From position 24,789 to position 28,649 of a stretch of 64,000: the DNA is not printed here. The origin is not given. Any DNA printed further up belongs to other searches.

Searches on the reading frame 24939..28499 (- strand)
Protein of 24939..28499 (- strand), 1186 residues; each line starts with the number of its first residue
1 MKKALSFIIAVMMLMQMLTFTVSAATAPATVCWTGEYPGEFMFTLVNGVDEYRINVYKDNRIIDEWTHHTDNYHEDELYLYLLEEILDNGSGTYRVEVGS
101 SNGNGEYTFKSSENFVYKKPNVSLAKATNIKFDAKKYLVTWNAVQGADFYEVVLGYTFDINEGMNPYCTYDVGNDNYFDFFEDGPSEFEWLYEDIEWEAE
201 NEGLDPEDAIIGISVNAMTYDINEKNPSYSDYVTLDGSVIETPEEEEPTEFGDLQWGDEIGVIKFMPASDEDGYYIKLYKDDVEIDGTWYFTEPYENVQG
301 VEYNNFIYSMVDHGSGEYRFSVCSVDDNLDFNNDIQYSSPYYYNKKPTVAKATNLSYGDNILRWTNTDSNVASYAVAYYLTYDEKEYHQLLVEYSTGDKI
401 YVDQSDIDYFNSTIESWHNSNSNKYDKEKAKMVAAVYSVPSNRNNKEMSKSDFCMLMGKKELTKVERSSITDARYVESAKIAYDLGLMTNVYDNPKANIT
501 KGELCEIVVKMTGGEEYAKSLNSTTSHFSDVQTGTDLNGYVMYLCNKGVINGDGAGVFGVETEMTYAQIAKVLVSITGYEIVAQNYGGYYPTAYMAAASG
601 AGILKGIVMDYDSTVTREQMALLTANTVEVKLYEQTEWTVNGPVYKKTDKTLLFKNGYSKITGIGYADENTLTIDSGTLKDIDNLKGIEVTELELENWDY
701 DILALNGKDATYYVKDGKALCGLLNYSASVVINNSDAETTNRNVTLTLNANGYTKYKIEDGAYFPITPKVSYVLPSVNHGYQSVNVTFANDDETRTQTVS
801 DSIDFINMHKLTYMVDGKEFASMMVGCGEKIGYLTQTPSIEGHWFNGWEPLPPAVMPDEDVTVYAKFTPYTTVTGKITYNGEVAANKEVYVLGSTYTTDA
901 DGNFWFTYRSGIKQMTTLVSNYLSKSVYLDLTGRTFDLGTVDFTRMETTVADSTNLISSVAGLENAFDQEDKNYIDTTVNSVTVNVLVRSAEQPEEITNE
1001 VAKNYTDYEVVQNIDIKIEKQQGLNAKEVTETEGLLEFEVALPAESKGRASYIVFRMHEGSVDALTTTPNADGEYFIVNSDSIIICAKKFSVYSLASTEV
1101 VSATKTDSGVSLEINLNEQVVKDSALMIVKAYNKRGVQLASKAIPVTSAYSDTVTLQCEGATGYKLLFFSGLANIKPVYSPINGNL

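Call 57: search_protein_families(library=pfam, proteins=[window:24939-28499:-], max_evalue=0.00001)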
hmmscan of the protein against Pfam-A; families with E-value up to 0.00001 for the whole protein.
window:24939-28499:- (1186 aa): 1 family
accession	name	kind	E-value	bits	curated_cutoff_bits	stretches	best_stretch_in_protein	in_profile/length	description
PF00395.25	SLH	-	9.5e-08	32.3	20.8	0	528-570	2-44/44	S-layer homology domain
